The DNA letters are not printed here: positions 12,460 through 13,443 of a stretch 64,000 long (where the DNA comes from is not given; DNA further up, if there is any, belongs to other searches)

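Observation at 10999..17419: Arn-like module built on UDP-xylose: Ugd, UXS, a DPM1-type GT2 and two polytopic membrane proteins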

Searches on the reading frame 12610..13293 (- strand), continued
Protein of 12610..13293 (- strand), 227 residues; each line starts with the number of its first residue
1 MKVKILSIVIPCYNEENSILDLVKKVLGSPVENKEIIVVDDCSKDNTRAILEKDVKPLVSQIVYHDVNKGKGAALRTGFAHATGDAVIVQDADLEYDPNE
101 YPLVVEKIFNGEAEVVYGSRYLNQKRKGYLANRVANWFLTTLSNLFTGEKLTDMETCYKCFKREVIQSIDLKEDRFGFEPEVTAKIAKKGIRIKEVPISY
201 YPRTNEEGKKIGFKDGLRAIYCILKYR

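Call 44: find_homologous_proteins(query=window:12610-13293:-, max_evalue=1e-40)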
Query window:12610-13293:- (227 aa): 8000 proteins with E <= 1e-40 among 8000 candidates; the best 120 are listed.
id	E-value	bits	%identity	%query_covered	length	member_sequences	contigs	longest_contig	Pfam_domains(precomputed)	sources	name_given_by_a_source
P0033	5.2e-147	505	100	100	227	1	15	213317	PF10111.15,PF13641.13,PF00535.33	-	-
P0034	9.3e-147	504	100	100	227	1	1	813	PF10111.15,PF13641.13,PF00535.33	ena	-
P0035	1.4e-145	500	100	100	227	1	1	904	PF10111.15,PF13641.13,PF00535.33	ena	-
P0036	2.9e-144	496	99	100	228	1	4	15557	PF10111.15,PF13641.13,PF00535.33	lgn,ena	-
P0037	7.0e-144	495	98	100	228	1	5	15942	PF10111.15,PF13641.13,PF00535.33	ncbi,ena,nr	ncbi:MAG: glycosyltransferase family 2 protein [Erysipelotrichaceae bacterium]|nr:glycosyltransferas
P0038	9.1e-144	494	98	100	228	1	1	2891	PF10111.15,PF13641.13,PF00535.33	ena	-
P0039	1.1e-143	494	98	100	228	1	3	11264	PF10111.15,PF13641.13,PF00535.33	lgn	-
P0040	2.3e-143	493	98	100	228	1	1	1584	PF10111.15,PF13641.13,PF00535.33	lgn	-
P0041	2.7e-143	493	97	100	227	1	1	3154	PF10111.15,PF13641.13,PF00535.33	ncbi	-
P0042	7.7e-143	491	97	100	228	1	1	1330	PF10111.15,PF13641.13,PF00535.33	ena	-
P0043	2.8e-142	490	96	100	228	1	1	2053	PF10111.15,PF13641.13,PF00535.33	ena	-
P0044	1.5e-140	484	95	100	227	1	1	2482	PF10111.15,PF13641.13,PF00535.33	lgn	-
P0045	1.9e-139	480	94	100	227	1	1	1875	PF10111.15,PF13641.13,PF00535.33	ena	-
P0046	4.8e-139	479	99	96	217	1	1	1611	PF13641.13,PF00535.33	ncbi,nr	ncbi:MAG: glycosyltransferase family 2 protein, partial [Erysipelotrichaceae bacterium]|nr:glycosylt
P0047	8.5e-139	478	93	100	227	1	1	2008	PF10111.15,PF13641.13,PF00535.33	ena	-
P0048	2.0e-137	474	93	100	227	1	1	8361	PF10111.15,PF13641.13,PF00535.33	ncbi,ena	-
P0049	2.7e-133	460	89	100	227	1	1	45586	PF13641.13,PF00535.33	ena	-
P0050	1.0e-132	458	89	100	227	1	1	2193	PF13641.13,PF00535.33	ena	-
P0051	1.2e-132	458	89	100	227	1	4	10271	PF13641.13,PF00535.33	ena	-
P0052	1.2e-132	458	89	100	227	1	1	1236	PF10111.15,PF13641.13,PF00535.33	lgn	-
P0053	1.3e-132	458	89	100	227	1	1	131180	PF10111.15,PF13641.13,PF00535.33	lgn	-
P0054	2.7e-132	457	89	100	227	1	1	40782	PF13641.13,PF00535.33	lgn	-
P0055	5.1e-132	456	89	100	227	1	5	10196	PF10111.15,PF13641.13,PF00535.33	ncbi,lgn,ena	-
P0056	1.0e-131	455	88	100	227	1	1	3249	PF10111.15,PF13641.13,PF00535.33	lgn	-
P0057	1.2e-131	455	89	100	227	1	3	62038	PF10111.15,PF13641.13,PF00535.33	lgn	-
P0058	2.0e-131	454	89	100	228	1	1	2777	PF13641.13,PF00535.33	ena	-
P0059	2.1e-131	454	89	100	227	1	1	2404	PF10111.15,PF13641.13,PF00535.33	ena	-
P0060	2.5e-131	454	87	100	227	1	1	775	PF13641.13,PF00535.33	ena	-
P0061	3.0e-130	450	86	100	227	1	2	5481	PF10111.15,PF13641.13,PF00535.33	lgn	-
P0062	6.8e-130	449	88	100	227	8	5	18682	PF13641.13,PF00535.33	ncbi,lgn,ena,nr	ncbi:MAG: glycosyltransferase family 2 protein [Erysipelotrichaceae bacterium]|nr:glycosyltransferas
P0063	4.8e-128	443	86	100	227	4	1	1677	PF13641.13,PF00535.33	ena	-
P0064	1.5e-127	441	85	100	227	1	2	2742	PF13641.13,PF00535.33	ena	-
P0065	2.8e-127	441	85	100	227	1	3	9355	PF13641.13,PF00535.33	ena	-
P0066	7.0e-127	439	85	100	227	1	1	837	PF13641.13,PF00535.33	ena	-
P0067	8.0e-127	439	85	100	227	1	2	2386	PF10111.15,PF13641.13,PF00535.33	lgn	-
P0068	1.5e-126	438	85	100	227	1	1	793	PF13641.13,PF00535.33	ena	-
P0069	4.1e-126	437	85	100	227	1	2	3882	PF13641.13,PF00535.33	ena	-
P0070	5.1e-126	436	84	100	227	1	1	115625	PF13641.13,PF00535.33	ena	-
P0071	5.9e-126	436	85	100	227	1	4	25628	PF10111.15,PF13641.13,PF00535.33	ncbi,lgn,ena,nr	ncbi:MAG: glycosyltransferase family 2 protein [Erysipelotrichaceae bacterium]|nr:glycosyltransferas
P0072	7.6e-126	436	85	100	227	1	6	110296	PF10111.15,PF13641.13,PF00535.33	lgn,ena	-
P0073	1.4e-125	435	84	100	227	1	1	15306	PF13641.13,PF00535.33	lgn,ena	-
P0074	1.8e-125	435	84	100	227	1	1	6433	PF13641.13,PF00535.33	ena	-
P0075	1.9e-125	435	85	100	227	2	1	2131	PF13641.13,PF00535.33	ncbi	-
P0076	3.5e-125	434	85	100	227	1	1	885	PF13641.13,PF00535.33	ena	-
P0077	4.4e-125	433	84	100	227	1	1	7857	PF13641.13,PF00535.33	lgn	-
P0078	4.8e-125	433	84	100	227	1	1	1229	PF10111.15,PF13641.13,PF00535.33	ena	-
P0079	4.9e-125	433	84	100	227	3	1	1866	PF10111.15,PF13641.13,PF00535.33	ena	-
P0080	4.9e-125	433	83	100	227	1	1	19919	PF10111.15,PF13641.13,PF00535.33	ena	-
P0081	5.7e-125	433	86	98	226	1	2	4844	PF13641.13,PF00535.33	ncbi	-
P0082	7.2e-125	433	83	100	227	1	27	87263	PF10111.15,PF13641.13,PF00535.33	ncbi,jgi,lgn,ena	-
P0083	1.6e-124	432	84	100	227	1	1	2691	PF13641.13,PF00535.33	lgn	-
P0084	1.9e-124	431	83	100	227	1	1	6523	PF10111.15,PF13641.13,PF00535.33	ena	-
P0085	2.3e-124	431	85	100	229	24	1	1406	PF13641.13,PF00535.33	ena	-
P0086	2.6e-124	431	83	100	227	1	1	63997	PF13641.13,PF00535.33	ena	-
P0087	2.7e-124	431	83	100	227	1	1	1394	PF13641.13,PF00535.33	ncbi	-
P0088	3.7e-124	430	83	100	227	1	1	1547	PF13641.13,PF00535.33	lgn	-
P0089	3.7e-124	430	83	100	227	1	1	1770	PF13641.13,PF00535.33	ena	-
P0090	6.4e-124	430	83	100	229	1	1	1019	PF10111.15,PF13641.13,PF00535.33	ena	-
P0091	9.2e-124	429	83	100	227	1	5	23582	PF10111.15,PF13641.13,PF00535.33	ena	-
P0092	9.5e-124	429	83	100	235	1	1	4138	PF10111.15,PF13641.13,PF00535.33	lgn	-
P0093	1.0e-123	429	83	100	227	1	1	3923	PF10111.15,PF13641.13,PF00535.33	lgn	-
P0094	1.8e-123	428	83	100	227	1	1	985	PF13641.13,PF00535.33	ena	-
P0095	2.7e-123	428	83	100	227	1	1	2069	PF10111.15,PF13641.13,PF00535.33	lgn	-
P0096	2.8e-123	428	82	100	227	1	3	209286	PF10111.15,PF13641.13,PF00535.33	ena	-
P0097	3.1e-123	427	82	100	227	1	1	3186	PF10111.15,PF13641.13,PF00535.33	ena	-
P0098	3.5e-123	427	83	100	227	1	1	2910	PF13641.13,PF00535.33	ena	-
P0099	6.7e-123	426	85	100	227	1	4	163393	PF13641.13,PF00535.33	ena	-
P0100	3.8e-122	424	83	99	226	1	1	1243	PF13641.13,PF00535.33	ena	-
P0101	6.0e-121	420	80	100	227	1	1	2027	PF13641.13,PF00535.33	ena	-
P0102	1.4e-120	419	83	98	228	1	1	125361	PF13641.13,PF00535.33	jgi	-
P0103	1.5e-120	419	82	99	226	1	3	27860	PF10111.15,PF13641.13,PF00535.33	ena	-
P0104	1.5e-120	419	81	100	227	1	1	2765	PF10111.15,PF13641.13,PF00535.33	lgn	-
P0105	5.4e-120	417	81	99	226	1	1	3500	PF10111.15,PF13641.13,PF00535.33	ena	-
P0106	3.5e-119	414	79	99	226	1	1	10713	PF10111.15,PF13641.13,PF00535.33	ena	-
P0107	3.8e-119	414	81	99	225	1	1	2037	PF13641.13,PF00535.33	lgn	-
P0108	6.8e-119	413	80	100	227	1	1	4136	PF13641.13,PF00535.33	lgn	-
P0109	3.0e-118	411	79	99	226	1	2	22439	PF10111.15,PF13641.13,PF00535.33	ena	-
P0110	3.1e-118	411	80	100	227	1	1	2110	PF13641.13,PF00535.33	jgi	-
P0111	3.2e-118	411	79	99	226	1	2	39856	PF10111.15,PF13641.13,PF00535.33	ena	-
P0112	1.3e-117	409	79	99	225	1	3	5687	PF13641.13,PF00535.33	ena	-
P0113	2.4e-117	408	81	96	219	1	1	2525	PF13641.13,PF00535.33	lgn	-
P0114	4.5e-117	407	82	98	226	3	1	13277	PF10111.15,PF13641.13,PF00535.33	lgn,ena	-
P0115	6.1e-117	407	78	99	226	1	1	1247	PF10111.15,PF13641.13,PF00535.33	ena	-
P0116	9.4e-117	406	78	99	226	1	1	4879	PF10111.15,PF13641.13,PF00535.33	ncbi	-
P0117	9.8e-117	406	80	100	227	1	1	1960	PF13641.13,PF00535.33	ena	-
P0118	2.1e-116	405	80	99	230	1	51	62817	PF13641.13,PF00535.33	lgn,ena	-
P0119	4.1e-116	404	79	99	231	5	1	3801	PF13641.13,PF00535.33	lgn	-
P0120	7.4e-116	403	80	99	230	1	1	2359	PF13641.13,PF00535.33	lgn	-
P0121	8.2e-116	403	79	99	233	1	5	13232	PF13641.13,PF00535.33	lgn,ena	-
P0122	1.3e-115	402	75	100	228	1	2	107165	PF10111.15,PF13641.13,PF00535.33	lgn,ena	-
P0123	1.6e-115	402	80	99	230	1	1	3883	PF13641.13,PF00535.33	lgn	-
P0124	2.1e-115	402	78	99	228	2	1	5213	PF13641.13,PF00535.33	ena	-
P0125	2.1e-115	402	75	100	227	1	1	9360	PF10111.15,PF13641.13,PF00535.33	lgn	-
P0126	2.1e-115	402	80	99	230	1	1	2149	PF13641.13,PF00535.33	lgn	-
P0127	2.4e-115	402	77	99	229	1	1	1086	PF13641.13,PF00535.33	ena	-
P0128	2.7e-115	401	79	99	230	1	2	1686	PF13641.13,PF00535.33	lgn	-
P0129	3.1e-115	401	78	99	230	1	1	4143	PF13641.13,PF00535.33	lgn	-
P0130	3.3e-115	401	77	99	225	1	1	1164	PF10111.15,PF13641.13,PF00535.33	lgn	-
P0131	4.0e-115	401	79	99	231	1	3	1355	PF13641.13,PF00535.33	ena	-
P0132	5.2e-115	400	79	100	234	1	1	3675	PF13641.13,PF00535.33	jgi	jgi:glycosyltransferase involved in cell wall biosynthesis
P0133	5.3e-115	400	77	100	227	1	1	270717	PF10111.15,PF13641.13,PF00535.33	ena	-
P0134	5.7e-115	400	79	99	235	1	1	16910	PF13641.13,PF00535.33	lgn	-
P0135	9.1e-115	400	79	99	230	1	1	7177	PF13641.13,PF00535.33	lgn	-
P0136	1.4e-114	399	79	100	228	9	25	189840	PF13641.13,PF00535.33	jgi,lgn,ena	jgi:glycosyltransferase involved in cell wall biosynthesis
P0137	1.6e-114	399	79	99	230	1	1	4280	PF13641.13,PF00535.33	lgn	-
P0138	1.9e-114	399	78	100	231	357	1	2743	PF13641.13,PF00535.33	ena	-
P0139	2.1e-114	398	80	99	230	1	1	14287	PF13641.13,PF00535.33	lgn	-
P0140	2.6e-114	398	79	99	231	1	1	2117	PF13641.13,PF00535.33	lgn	-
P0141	2.7e-114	398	78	100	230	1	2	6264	PF13641.13,PF00535.33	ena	-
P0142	2.8e-114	398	79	99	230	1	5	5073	PF13641.13,PF00535.33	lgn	-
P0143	2.9e-114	398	79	99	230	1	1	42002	PF13641.13,PF00535.33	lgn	-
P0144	3.1e-114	398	79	99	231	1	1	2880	PF13641.13,PF00535.33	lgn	-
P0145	3.7e-114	398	78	100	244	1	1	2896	PF10111.15,PF13641.13,PF00535.33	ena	-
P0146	4.3e-114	397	79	99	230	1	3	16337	PF13641.13,PF00535.33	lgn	-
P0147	5.3e-114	397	75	100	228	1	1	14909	PF10111.15,PF13641.13,PF00535.33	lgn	-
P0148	5.5e-114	397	79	99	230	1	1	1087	PF13641.13,PF00535.33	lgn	-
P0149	5.5e-114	397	79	99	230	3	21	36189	PF13641.13,PF00535.33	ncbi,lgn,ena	-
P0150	5.8e-114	397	77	99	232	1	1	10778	PF13641.13,PF00535.33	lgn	-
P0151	5.9e-114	397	77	99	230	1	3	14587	PF13641.13,PF00535.33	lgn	-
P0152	7.8e-114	397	79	99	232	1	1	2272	PF13641.13,PF00535.33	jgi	jgi:glycosyltransferase involved in cell wall biosynthesis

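Call 45: search_solved_structures(query=L030:10704-12653:+, max_evalue=0.00001)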
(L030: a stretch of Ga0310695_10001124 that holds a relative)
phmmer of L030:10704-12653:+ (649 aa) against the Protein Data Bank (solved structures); distinct sequences matched with E-value up to 0.00001: 25.
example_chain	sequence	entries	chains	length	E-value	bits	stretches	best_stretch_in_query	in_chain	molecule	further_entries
2ux8_A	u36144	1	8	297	4.8e-31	111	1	347-631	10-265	GLUCOSE-1-PHOSPHATE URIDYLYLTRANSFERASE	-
7o2n_A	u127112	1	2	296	1.9e-30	109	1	353-631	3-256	Probable UTP--glucose-1-phosphate uridylyltransferase YngB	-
5vct_A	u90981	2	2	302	2e-30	108.9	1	354-637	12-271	UTP--glucose-1-phosphate uridylyltransferase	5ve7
7b1r_A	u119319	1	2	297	2e-30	108.9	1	353-631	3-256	Probable UTP--glucose-1-phosphate uridylyltransferase YngB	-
3juj_A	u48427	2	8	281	7.9e-30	106.9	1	354-643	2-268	UDP-glucose pyrophosphorylase (GalU)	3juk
8f73_A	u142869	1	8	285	1.2e-29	106.3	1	348-639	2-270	UTP--glucose-1-phosphate uridylyltransferase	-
5j49_A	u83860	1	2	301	4.3e-29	104.5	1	354-638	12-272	UTP--glucose-1-phosphate uridylyltransferase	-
5i1f_A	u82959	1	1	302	3.9e-27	98.1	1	354-638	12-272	UTP--glucose-1-phosphate uridylyltransferase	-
9o90_A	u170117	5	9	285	1.3e-25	93.1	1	353-632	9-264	UTP--glucose-1-phosphate uridylyltransferase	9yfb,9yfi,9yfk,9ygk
6knj_A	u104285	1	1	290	3.6e-23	85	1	354-644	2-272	UTP--glucose-1-phosphate uridylyltransferase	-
6ikx_A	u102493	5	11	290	5.5e-23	84.3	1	354-644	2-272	UTP--glucose-1-phosphate uridylyltransferase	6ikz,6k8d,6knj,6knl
2e3d_A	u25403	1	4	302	3e-19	72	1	353-644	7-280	UTP--glucose-1-phosphate uridylyltransferase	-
6mnu_A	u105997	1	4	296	2.1e-18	69.2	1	355-640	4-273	UTP--glucose-1-phosphate uridylyltransferase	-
4d48_A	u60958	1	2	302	4.2e-18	68.2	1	353-643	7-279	GLUCOSE-1-PHOSPHATE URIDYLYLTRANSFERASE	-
2pa4_A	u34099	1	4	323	8.7e-18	67.2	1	353-636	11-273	UTP-GLUCOSE-1-PHOSPHATE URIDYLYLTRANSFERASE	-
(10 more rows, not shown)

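Call 46: search_protein_families(library=ncbifam, proteins=[L030:10704-12653:+, L019:15280-17220:+], max_evalue=0.00001)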
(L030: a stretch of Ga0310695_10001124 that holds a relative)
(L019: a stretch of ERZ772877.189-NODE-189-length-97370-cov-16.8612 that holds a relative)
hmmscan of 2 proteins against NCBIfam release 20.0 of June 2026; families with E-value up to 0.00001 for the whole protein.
L030:10704-12653:+ (649 aa): 17 families
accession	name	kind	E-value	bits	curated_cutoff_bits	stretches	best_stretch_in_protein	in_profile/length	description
TIGR01099.1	galU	equivalog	4.2e-47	160.9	326.8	1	354-636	1-258/261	UTP--glucose-1-phosphate uridylyltransferase GalU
NF009928.0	PRK13389.1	equivalog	2.2e-20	73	548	1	353-644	7-280/302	UTP--glucose-1-phosphate uridylyltransferase GalU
TIGR00549.1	mevalon_kin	equivalog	5e-17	62.3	163.05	1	12-276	2-238/276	mevalonate kinase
TIGR01208.1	rmlA_long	equivalog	1.6e-15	56.8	320.25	1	356-610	1-200/353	glucose-1-phosphate thymidylyltransferase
NF041313.1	UDPGP_AglF_Halo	equivalog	2.7e-15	56.5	400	1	452-637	72-228/234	UTP--glucose-1-phosphate uridylyltransferase AglF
TIGR03992.1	Arch_glmU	subfamily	2.7e-15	56.2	292.1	1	356-633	2-217/393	bifunctional sugar-1-phosphate nucleotidylyltransferase/acetyltransferase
NF003006.0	PRK03817.1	equivalog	5.5e-15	55.2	443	1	9-180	4-158/352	galactokinase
TIGR00131.1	gal_kin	equivalog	4.4e-14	52.2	226.65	1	4-216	15-218/388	galactokinase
NF007516.0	PRK10122.1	equivalog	1.1e-13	51.1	534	1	355-644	4-277/297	UTP--glucose-1-phosphate uridylyltransferase GalF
NF003705.0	PRK05322.1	equivalog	1.2e-13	50.6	385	1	4-149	17-150/388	galactokinase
NF003472.0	PRK05101.1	equivalog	8e-13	48.1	499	1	6-211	20-214/382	galactokinase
TIGR01105.1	galF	equivalog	1.4e-12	47.4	659.2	1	355-644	4-277/297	GalU regulator GalF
NF003036.0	PRK03926.1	equivalog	1.9e-11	43.6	403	1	10-341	5-285/302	mevalonate kinase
TIGR01207.1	rmlA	equivalog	7.7e-11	41.6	360.65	1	356-423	1-63/286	glucose-1-phosphate thymidylyltransferase RfbA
NF012024.0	PRK15480.1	equivalog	1.6e-06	27.5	588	1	354-423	3-67/292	glucose-1-phosphate thymidylyltransferase RfbA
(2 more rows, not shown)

L019:15280-17220:+ (646 aa): 20 families
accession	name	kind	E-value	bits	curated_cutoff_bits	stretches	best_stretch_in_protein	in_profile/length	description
TIGR01099.1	galU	equivalog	5.3e-58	196.6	326.8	1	357-637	1-258/261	UTP--glucose-1-phosphate uridylyltransferase GalU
NF009928.0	PRK13389.1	equivalog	1.4e-31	109.8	548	1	355-646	6-281/302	UTP--glucose-1-phosphate uridylyltransferase GalU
NF007516.0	PRK10122.1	equivalog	3.1e-24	85.6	534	1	359-646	5-278/297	UTP--glucose-1-phosphate uridylyltransferase GalF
TIGR01105.1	galF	equivalog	7.3e-23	81.2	659.2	1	359-646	5-278/297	GalU regulator GalF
TIGR03992.1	Arch_glmU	subfamily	1.5e-20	73.5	292.1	1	359-634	2-217/393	bifunctional sugar-1-phosphate nucleotidylyltransferase/acetyltransferase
NF003006.0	PRK03817.1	equivalog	4.1e-20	72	443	1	10-182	3-158/352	galactokinase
TIGR01208.1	rmlA_long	equivalog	4.2e-20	71.9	320.25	1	359-635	1-225/353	glucose-1-phosphate thymidylyltransferase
TIGR00549.1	mevalon_kin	equivalog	1.3e-17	64.2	163.05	1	14-280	2-240/276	mevalonate kinase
NF041313.1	UDPGP_AglF_Halo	equivalog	1.8e-17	63.6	400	1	453-636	70-226/234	UTP--glucose-1-phosphate uridylyltransferase AglF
NF003705.0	PRK05322.1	equivalog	4.1e-14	52.1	385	1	7-175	18-175/388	galactokinase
TIGR00131.1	gal_kin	equivalog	4.9e-14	52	226.65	1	6-177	15-175/388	galactokinase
NF003472.0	PRK05101.1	equivalog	6.8e-13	48.3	499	1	6-201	18-202/382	galactokinase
NF041173.1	Sug_nt_acttase_Thmprot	equivalog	1.6e-12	47.1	600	1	359-634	2-217/405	bifunctional sugar-1-phosphate nucleotidylyltransferase/acetyltransferase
NF003036.0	PRK03926.1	equivalog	2e-12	46.8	403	1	14-341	7-282/302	mevalonate kinase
TIGR01207.1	rmlA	equivalog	3.3e-12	46.1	360.65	1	359-562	1-172/286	glucose-1-phosphate thymidylyltransferase RfbA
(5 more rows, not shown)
